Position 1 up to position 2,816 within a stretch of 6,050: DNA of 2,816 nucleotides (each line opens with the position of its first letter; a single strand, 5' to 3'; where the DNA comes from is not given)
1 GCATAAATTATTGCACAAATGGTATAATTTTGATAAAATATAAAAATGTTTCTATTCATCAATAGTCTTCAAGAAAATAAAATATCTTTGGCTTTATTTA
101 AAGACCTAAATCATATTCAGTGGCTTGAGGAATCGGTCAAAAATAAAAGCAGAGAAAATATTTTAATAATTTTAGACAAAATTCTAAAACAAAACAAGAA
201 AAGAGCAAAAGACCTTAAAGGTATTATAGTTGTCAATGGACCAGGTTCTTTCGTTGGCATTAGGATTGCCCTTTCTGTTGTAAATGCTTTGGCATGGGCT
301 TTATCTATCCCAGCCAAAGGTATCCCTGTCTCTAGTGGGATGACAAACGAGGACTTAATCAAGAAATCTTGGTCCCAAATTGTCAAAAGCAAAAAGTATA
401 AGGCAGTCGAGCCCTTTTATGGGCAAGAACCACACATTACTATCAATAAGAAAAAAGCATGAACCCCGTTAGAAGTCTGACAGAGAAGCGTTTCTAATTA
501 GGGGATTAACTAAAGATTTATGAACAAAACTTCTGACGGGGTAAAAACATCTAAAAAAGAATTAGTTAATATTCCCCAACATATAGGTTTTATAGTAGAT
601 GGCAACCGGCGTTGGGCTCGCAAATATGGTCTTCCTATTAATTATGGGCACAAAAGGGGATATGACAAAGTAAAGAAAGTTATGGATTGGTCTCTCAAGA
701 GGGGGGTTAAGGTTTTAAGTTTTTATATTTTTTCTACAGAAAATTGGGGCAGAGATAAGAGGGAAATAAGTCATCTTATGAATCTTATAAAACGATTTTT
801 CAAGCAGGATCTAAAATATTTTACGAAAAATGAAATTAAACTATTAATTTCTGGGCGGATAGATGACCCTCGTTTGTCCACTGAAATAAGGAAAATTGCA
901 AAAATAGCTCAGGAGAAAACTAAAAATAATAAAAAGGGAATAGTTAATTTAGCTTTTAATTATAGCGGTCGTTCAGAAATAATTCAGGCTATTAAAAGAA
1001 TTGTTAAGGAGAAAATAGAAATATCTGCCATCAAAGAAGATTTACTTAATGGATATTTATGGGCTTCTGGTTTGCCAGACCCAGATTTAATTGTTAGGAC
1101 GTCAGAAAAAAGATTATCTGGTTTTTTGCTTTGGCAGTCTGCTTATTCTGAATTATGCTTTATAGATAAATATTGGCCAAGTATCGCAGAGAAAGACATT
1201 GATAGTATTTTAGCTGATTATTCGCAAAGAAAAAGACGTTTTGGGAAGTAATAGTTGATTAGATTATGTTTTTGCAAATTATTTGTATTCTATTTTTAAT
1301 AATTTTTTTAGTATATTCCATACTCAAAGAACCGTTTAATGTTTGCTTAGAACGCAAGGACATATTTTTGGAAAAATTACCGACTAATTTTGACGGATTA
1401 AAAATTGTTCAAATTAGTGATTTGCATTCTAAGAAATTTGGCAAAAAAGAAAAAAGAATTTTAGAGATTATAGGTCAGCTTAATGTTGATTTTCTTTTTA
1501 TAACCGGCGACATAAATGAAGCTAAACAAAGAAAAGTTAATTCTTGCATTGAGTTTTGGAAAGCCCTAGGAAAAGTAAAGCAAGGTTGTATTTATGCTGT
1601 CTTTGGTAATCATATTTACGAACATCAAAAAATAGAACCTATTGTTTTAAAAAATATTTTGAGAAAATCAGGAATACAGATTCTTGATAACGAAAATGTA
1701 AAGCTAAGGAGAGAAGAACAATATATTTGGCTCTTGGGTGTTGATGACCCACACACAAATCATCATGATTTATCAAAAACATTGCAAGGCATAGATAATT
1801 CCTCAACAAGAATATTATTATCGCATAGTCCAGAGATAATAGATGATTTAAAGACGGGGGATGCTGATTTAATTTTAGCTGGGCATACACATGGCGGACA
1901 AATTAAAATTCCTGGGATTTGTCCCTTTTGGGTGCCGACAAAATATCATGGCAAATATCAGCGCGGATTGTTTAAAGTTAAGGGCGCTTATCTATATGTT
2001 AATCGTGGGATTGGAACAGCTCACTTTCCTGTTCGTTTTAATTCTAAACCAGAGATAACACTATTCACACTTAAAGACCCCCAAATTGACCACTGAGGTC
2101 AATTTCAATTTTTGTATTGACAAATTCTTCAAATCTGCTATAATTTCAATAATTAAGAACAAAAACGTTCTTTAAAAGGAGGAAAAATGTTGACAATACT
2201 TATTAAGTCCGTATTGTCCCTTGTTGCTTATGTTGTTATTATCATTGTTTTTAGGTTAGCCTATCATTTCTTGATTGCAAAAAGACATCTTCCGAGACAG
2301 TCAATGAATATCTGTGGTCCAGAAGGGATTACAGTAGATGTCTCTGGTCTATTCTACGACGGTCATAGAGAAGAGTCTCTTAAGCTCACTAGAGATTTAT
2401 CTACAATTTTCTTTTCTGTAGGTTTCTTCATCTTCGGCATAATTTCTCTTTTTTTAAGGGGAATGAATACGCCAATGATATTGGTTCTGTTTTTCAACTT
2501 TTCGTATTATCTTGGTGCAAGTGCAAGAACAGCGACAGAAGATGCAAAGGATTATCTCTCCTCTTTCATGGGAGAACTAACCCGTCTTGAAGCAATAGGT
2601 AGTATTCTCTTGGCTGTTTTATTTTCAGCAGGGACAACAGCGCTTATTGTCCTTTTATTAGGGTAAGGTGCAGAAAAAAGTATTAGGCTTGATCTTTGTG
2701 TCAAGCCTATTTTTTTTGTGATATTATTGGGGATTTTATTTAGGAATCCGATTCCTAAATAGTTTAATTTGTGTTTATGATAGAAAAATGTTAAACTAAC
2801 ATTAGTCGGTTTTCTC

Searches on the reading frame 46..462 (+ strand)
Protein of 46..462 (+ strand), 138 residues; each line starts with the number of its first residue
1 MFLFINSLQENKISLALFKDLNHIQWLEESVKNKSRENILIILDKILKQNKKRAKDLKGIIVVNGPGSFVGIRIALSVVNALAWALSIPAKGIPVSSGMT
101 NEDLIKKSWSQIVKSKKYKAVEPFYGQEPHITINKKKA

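Call 6: search_protein_families(library=pfam, proteins=[window:46-462:+], max_evalue=0.01)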
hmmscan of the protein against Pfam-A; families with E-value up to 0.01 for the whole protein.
window:46-462:+ (138 aa): 1 family
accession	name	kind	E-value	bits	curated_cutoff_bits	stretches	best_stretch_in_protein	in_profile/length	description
PF00814.31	TsaD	-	7.9e-13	49.2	24.8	1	31-97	25-91/264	tRNA N6-adenosine threonylcarbamoyltransferase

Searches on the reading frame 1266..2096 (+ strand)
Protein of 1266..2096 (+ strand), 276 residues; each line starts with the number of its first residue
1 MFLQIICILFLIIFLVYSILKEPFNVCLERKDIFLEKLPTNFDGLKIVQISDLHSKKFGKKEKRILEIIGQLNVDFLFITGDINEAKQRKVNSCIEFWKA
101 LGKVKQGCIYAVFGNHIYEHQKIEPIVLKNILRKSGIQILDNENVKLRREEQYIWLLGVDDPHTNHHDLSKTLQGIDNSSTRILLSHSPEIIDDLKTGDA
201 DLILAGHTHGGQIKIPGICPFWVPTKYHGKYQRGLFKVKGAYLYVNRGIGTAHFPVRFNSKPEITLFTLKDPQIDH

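Call 6: search_protein_families(library=pfam, proteins=[window:1266-2096:+], max_evalue=0.01)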
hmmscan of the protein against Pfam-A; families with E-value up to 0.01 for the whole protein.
window:1266-2096:+ (276 aa): 2 families
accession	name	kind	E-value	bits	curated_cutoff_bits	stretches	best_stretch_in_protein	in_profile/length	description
PF00149.33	Metallophos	-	5.7e-11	43.6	21.5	1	45-210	1-190/191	Calcineurin-like phosphoesterase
PF12850.12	Metallophos_2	-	7.2e-07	29.8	27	1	46-212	2-120/154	Calcineurin-like phosphoesterase superfamily domain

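Call 14: find_encoding_contigs(protein=window:1266-2093:+, flank=6000, max_places=10)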
Protein window:1266-2093:+ (276 aa): 7 contigs read that carry it; 7 places shown.
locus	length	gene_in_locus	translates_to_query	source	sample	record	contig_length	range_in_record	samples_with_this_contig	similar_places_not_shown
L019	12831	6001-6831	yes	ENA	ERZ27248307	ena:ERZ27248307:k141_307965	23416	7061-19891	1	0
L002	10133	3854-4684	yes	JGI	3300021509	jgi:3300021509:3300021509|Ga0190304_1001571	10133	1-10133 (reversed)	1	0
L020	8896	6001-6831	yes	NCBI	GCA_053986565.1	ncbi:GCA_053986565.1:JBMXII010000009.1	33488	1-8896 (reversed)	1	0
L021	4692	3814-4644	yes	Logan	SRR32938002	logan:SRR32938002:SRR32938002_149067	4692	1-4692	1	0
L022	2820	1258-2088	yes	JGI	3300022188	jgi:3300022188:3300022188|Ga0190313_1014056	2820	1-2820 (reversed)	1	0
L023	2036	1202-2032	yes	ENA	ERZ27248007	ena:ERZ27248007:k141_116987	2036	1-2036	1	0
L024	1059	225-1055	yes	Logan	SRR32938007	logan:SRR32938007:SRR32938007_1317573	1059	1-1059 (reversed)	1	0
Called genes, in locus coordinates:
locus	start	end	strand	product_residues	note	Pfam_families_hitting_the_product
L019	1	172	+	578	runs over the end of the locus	PF03485:Arg_tRNA_synt_N, PF00750:tRNA-synt_1d, PF05746:DALR_1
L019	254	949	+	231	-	PF00696:AA_kinase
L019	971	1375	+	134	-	PF18920:DUF5671 (faint)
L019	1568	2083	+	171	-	PF00466:Ribosomal_L10, PF27436:RL10_C (weak)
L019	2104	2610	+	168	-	PF16320:Ribosomal_L12_N, PF00542:Ribosomal_L12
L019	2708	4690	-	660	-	-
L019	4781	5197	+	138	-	PF00814:TsaD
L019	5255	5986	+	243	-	PF01255:Prenyltransf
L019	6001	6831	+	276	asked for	PF00149:Metallophos, PF12850:Metallophos_2 (weak)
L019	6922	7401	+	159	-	-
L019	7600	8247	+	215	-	-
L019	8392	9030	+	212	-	-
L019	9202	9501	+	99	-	-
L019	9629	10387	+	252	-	PF04402:SIMPL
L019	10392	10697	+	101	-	-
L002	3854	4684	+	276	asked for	PF00149:Metallophos, PF12850:Metallophos_2 (weak)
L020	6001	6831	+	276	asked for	PF00149:Metallophos, PF12850:Metallophos_2 (weak)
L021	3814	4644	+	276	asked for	PF00149:Metallophos, PF12850:Metallophos_2 (weak)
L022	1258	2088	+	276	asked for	PF00149:Metallophos, PF12850:Metallophos_2 (weak)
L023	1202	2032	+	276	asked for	PF00149:Metallophos, PF12850:Metallophos_2 (weak)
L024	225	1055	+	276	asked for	PF00149:Metallophos, PF12850:Metallophos_2 (weak)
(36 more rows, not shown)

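Call 22: find_homologous_proteins(query=window:1266-2093:+, max_evalue=1e-20)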
Query window:1266-2093:+ (276 aa): 2394 proteins with E <= 1e-20 among 3570 candidates; the best 120 are listed.
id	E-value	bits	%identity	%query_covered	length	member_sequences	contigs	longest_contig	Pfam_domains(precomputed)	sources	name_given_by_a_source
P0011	4.9e-185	632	100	100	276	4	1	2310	PF12850.13,PF00149.34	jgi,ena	-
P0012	3.3e-142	491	78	92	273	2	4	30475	PF12850.13,PF00149.34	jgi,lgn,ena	-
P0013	1.6e-138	479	75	98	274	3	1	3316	PF12850.13,PF00149.34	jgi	-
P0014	1.2e-135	470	76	98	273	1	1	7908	PF12850.13,PF00149.34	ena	-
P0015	5.7e-133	461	74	97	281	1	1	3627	PF12850.13,PF00149.34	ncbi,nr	ncbi:metallophosphoesterase, partial [bacterium]|nr:metallophosphoesterase [bacterium]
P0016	1.5e-132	459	72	92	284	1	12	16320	PF12850.13,PF00149.34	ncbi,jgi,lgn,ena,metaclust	metaclust:\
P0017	2.7e-132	458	73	92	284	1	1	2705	PF12850.13,PF00149.34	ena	-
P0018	6.0e-132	457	71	99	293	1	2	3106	PF12850.13,PF00149.34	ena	-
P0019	3.7e-129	448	71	98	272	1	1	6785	PF12850.13,PF00149.34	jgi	-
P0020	1.5e-128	446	70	98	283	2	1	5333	PF12850.13,PF00149.34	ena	-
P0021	2.2e-125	436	72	97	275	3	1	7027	PF12850.13,PF00149.34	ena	-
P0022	4.2e-120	418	66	97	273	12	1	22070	PF12850.13,PF00149.34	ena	-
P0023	1.6e-112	394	62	97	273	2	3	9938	PF12850.13,PF00149.34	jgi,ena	-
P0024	2.3e-100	354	57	92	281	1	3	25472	PF12850.13,PF00149.34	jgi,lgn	jgi:hypothetical protein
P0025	6.8e-98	346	58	92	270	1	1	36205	PF12850.13,PF00149.34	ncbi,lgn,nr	ncbi:metallophosphoesterase [Patescibacteria group bacterium]|nr:metallophosphoesterase [Patescibact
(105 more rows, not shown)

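Call 24: find_encoding_contigs(protein=P0012, flank=7000, max_places=4)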
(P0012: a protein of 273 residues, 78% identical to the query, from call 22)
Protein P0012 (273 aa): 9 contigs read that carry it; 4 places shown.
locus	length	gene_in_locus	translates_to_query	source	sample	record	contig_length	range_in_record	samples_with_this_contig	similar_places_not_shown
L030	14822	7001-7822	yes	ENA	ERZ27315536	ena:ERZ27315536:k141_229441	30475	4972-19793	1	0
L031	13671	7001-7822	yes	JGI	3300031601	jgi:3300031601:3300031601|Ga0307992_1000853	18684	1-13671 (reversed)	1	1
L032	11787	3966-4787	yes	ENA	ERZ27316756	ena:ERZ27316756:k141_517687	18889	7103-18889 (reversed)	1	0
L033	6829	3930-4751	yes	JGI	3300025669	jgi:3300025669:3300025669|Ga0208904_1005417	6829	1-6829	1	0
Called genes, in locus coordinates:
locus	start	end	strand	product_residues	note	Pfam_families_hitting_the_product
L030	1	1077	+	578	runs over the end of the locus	PF03485:Arg_tRNA_synt_N, PF00750:tRNA-synt_1d, PF05746:DALR_1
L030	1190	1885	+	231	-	PF00696:AA_kinase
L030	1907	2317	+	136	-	PF18920:DUF5671 (faint)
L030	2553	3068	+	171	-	PF00466:Ribosomal_L10, PF27436:RL10_C (weak)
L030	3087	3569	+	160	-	PF16320:Ribosomal_L12_N, PF00542:Ribosomal_L12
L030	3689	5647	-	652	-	-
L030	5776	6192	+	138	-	PF00814:TsaD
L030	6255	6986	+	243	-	PF01255:Prenyltransf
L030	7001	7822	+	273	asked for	PF00149:Metallophos, PF12850:Metallophos_2 (weak)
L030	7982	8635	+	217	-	PF00293:NUDIX (weak)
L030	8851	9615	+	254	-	PF04402:SIMPL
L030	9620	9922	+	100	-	-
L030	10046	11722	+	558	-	PF00753:Lactamase_B, PF12706:Lactamase_B_2, PF22505:RNase_J_b_CASP, PF07521:RMMBL (weak), PF17770:RNase_J_C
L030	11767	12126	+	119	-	PF09685:MamF_MmsF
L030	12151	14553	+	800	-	PF01326:PPDK_N, PF00391:PEP-utilizers, PF02896:PEP-utilizers_C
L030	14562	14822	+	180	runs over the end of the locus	PF08123:DOT1 (weak)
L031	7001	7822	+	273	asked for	PF00149:Metallophos, PF12850:Metallophos_2 (weak)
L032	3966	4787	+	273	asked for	PF00149:Metallophos, PF12850:Metallophos_2 (weak)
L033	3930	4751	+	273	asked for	PF00149:Metallophos, PF12850:Metallophos_2 (weak)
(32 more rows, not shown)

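Call 25: find_encoding_contigs(protein=P0016, flank=7000, max_places=4)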
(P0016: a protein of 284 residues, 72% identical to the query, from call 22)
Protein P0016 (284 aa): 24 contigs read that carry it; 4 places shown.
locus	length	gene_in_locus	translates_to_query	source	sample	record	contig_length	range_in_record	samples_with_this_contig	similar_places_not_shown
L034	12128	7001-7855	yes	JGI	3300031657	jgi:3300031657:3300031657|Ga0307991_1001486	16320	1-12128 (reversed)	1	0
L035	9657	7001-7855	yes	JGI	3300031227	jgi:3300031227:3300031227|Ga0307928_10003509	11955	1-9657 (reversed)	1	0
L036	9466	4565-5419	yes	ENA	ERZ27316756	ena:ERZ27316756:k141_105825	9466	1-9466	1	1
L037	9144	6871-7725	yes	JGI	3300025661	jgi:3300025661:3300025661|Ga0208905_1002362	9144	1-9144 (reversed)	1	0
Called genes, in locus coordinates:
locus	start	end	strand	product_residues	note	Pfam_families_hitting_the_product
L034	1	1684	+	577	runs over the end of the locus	PF03485:Arg_tRNA_synt_N, PF00750:tRNA-synt_1d, PF05746:DALR_1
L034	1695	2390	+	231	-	PF00696:AA_kinase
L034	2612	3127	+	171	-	PF00466:Ribosomal_L10, PF27436:RL10_C (weak)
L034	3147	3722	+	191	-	PF16320:Ribosomal_L12_N, PF00542:Ribosomal_L12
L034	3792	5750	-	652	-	-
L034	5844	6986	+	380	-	PF00814:TsaD, PF01255:Prenyltransf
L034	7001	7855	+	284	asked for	PF00149:Metallophos, PF12850:Metallophos_2 (weak)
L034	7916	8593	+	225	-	PF00293:NUDIX (weak)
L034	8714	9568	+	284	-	PF00459:Inositol_P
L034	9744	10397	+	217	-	-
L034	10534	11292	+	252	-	PF04402:SIMPL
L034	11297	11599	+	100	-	-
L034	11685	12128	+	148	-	?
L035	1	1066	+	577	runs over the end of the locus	PF03485:Arg_tRNA_synt_N, PF00750:tRNA-synt_1d, PF05746:DALR_1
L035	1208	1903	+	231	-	PF00696:AA_kinase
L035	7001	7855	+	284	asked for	PF00149:Metallophos, PF12850:Metallophos_2 (weak)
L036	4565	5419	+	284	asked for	PF00149:Metallophos, PF12850:Metallophos_2 (weak)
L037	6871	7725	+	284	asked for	PF00149:Metallophos, PF12850:Metallophos_2 (weak)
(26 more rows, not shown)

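Call 29: find_related_loci(query=A3, collection=genome_contigs, flank=7000)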
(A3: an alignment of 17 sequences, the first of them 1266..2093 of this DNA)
Query A3 (276 aa) in genome_contigs; peptide patterns used: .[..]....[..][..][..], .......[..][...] (x = any residue, [..] = any of these).
600 stretches matched a pattern (row limit reached: there are more); 597 encode a relative of the query (tblastn E <= 1e-3); the best 80 are kept; 80 distinct loci.
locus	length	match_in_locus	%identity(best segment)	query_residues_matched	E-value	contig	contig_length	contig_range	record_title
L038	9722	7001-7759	40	17-270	1e-57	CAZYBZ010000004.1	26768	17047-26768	MAG TPA_asm: uncultured Candidatus Saccharibacteria bacterium isolate binchicken_co102_232 genome assembly, contig: NODE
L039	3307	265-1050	43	2-273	4e-57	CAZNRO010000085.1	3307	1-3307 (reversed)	MAG TPA_asm: uncultured Caldisericota bacterium isolate binchicken_co19_638 genome assembly, contig: NODE_53437_length_3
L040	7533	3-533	53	97-269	2e-55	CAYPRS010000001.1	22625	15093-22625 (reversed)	MAG TPA_asm: uncultured Candidatus Saccharibacteria bacterium isolate binchicken_co164_44 genome assembly, contig: NODE_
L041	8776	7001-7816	36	12-273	9e-53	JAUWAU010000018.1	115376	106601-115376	MAG: Armatimonadota bacterium isolate CSMAG_1302 CSMAG_1302_k141_31625_length_115376_cov_28.4280, whole genome shotgun s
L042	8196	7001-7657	43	48-271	1e-52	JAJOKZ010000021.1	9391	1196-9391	MAG: Candidatus Paceibacterota bacterium isolate MAG-494 c_000000000279, whole genome shotgun sequence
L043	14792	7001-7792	33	3-270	1e-48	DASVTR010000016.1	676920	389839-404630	MAG TPA_asm: Pyrinomonadaceae bacterium isolate SMAG_U3296 k141_352429, whole genome shotgun sequence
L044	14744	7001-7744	34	18-270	2e-45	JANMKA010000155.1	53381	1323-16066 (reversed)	MAG: Blastocatellia bacterium isolate OTE_64_metabat_267 OTE_64_k141_4837741, whole genome shotgun sequence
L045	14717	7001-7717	32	25-269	2e-44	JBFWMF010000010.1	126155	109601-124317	MAG: Desulfitobacterium sp. isolate CA_2019_NHSR_83 NODE_406_length_126155_cov_11.806226_NHSR, whole genome shotgun sequ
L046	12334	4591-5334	33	18-270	2e-44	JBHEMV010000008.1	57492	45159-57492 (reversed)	MAG: Pyrinomonadaceae bacterium isolate S4_bin.11.strict S4_NODE_8, whole genome shotgun sequence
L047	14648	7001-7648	37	45-270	1e-43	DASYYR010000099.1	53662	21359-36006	MAG TPA_asm: Candidatus Acidiferrales bacterium isolate SMAG_U6340 k141_722605, whole genome shotgun sequence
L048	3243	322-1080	35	16-270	8e-43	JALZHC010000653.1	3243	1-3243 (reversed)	MAG: Acidobacteriota bacterium isolate PEA bin7 SC8831_NODE_1848_length_3243_cov_1.218228, whole genome shotgun sequence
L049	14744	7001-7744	32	18-270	2e-42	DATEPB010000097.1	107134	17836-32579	MAG TPA_asm: Pyrinomonadaceae bacterium isolate SMAG_U9010 k141_2095302, whole genome shotgun sequence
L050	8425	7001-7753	34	16-270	2e-42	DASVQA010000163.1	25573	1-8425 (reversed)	MAG TPA_asm: Pyrinomonadaceae bacterium isolate SMAG_U3194 k141_486671, whole genome shotgun sequence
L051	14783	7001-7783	34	16-269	4e-42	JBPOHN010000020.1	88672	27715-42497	MAG: Armatimonadota bacterium isolate MAG_188 c_000000311654, whole genome shotgun sequence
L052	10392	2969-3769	32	6-270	5e-41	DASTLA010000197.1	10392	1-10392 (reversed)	MAG TPA_asm: Nitrospiraceae bacterium isolate SMAG_U2438 k141_1226349, whole genome shotgun sequence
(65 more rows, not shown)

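Call 50: find_encoding_contigs(protein=P0014, flank=6000, max_places=3)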
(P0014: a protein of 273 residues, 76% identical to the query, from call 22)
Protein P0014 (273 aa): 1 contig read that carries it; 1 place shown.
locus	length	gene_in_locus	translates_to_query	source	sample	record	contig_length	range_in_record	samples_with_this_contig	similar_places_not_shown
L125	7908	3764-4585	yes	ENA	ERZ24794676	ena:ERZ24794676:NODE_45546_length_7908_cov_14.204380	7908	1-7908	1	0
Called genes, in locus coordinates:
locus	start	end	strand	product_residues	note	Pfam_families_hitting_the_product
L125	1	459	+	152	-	?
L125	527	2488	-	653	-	-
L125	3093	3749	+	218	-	PF01255:Prenyltransf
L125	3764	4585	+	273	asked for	PF00149:Metallophos, PF12850:Metallophos_2 (weak)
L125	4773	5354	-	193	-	-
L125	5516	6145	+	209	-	-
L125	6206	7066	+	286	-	PF00459:Inositol_P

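Call 51: find_encoding_contigs(protein=P0022, flank=6000, max_places=3)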
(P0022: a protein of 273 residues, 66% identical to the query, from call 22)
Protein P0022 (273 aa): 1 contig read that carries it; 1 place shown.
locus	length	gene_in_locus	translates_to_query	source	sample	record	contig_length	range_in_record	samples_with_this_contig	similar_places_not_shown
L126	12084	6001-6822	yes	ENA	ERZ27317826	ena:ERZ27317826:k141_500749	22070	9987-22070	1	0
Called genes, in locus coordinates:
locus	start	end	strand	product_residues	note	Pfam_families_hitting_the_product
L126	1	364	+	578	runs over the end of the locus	PF03485:Arg_tRNA_synt_N, PF00750:tRNA-synt_1d, PF05746:DALR_1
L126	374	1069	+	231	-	PF00696:AA_kinase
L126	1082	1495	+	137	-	PF18920:DUF5671 (faint)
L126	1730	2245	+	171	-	PF00466:Ribosomal_L10, PF27436:RL10_C (weak)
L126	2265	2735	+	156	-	PF16320:Ribosomal_L12_N, PF00542:Ribosomal_L12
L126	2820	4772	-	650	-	-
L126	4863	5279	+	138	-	PF00814:TsaD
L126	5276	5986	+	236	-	PF01255:Prenyltransf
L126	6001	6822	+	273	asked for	PF00149:Metallophos, PF12850:Metallophos_2 (weak)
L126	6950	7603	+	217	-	-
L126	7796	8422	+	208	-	-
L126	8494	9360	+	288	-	PF00459:Inositol_P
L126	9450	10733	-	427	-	-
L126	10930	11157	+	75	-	-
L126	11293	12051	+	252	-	PF04402:SIMPL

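Call 56: search_protein_families(library=pfam, proteins=[L126:9450-10733:-, L126:6950-7603:+, L126:10930-11157:+, L125:4773-5354:-, L034:7937-8593:+], max_evalue=0.01)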
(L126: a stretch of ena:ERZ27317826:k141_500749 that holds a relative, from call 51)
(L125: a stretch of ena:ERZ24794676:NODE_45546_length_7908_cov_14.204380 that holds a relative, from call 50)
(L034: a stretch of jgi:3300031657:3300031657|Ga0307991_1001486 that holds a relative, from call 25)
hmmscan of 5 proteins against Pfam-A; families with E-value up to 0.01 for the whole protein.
L126:9450-10733:- (427 aa): 2 families
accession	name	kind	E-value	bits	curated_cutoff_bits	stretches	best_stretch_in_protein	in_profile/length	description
PF00665.32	rve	-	6.1e-05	23.6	32.6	1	178-272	6-101/102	Integrase core domain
PF15933.10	RnlB_antitoxin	-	0.0075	17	27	0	11-71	4-63/94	Antitoxin to bacterial toxin RNase LS or RnlA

L126:6950-7603:+ (217 aa): 0 families

L126:10930-11157:+ (75 aa): 0 families

L125:4773-5354:- (193 aa): 0 families

L034:7937-8593:+ (218 aa): 1 family
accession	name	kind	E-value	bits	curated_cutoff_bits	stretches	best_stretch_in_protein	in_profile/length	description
PF00293.34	NUDIX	-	4.6e-06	27.1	21.1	1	79-138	18-73/134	NUDIX domain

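Call 68: search_protein_families(library=padloc, proteins=[L126:6950-7603:+, L126:10930-11157:+, L125:4773-5354:-], max_evalue=0.01)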
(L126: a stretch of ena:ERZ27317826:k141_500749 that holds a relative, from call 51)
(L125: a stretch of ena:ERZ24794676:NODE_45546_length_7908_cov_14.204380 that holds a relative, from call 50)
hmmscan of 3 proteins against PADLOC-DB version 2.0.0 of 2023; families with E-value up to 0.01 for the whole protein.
L126:6950-7603:+ (217 aa): 0 families

L126:10930-11157:+ (75 aa): 0 families

L125:4773-5354:- (193 aa): 0 families

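Call 69: search_protein_families(library=phrogs, proteins=[L126:6950-7603:+, L126:10930-11157:+, L125:4773-5354:-], max_evalue=0.01)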
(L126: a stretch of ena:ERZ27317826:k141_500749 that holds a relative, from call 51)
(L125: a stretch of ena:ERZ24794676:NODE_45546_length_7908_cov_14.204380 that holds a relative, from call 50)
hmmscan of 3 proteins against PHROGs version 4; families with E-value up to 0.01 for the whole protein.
L126:6950-7603:+ (217 aa): 0 families

L126:10930-11157:+ (75 aa): 0 families

L125:4773-5354:- (193 aa): 0 families

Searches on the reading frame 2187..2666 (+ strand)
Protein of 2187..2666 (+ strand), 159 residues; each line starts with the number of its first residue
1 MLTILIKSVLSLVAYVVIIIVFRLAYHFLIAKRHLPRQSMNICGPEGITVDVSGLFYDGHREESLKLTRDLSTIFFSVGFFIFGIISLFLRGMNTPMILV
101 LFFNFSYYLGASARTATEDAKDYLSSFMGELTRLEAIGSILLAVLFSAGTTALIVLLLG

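Call 6: search_protein_families(library=pfam, proteins=[window:2187-2666:+], max_evalue=0.01)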
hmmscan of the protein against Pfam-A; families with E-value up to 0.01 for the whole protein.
window:2187-2666:+ (159 aa): 0 families

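Call 32: find_encoding_contigs(protein=window:2187-2663:+, flank=3000, max_places=10)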
Protein window:2187-2663:+ (159 aa): 7 contigs read that carry it; 5 places shown.
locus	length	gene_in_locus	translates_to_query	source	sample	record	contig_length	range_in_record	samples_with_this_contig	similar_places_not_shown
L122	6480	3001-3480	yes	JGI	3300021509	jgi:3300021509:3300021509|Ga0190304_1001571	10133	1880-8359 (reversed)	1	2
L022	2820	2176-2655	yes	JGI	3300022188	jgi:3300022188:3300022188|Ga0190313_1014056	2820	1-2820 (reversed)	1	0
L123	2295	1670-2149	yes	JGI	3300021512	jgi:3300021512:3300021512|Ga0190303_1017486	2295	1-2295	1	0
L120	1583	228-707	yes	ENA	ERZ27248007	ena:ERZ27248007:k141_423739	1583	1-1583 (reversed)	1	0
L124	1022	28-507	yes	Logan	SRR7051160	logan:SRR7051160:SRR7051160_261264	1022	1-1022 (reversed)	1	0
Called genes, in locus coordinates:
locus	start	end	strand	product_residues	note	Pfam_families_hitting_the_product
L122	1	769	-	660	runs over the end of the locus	-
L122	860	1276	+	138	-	PF00814:TsaD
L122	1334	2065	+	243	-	PF01255:Prenyltransf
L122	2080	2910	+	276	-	PF00149:Metallophos, PF12850:Metallophos_2 (weak)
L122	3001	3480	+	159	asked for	-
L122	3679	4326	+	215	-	-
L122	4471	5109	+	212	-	-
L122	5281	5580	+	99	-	-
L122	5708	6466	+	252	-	PF04402:SIMPL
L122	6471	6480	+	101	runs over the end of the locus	-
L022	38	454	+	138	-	PF00814:TsaD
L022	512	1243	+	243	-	PF01255:Prenyltransf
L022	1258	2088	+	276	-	PF00149:Metallophos, PF12850:Metallophos_2 (weak)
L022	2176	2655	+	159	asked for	-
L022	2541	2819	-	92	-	?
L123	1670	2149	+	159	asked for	-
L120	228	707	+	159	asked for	-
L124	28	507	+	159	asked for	-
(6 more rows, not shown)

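Call 44: find_homologous_proteins(query=window:2187-2663:+, max_evalue=0.001)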
Query window:2187-2663:+ (159 aa): 1 proteins with E <= 0.001 among 284 candidates.
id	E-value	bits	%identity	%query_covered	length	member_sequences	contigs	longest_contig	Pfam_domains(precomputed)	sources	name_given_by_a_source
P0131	1.2e-92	325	100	100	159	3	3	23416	-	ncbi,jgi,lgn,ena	-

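Call 68: search_protein_families(library=padloc, proteins=[window:2187-2666:+], max_evalue=0.01)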
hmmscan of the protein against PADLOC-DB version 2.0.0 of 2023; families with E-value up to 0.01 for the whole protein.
window:2187-2666:+ (159 aa): 0 families

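Call 69: search_protein_families(library=phrogs, proteins=[window:2187-2666:+], max_evalue=0.01)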
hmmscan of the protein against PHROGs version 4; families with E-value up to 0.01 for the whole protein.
window:2187-2666:+ (159 aa): 0 families
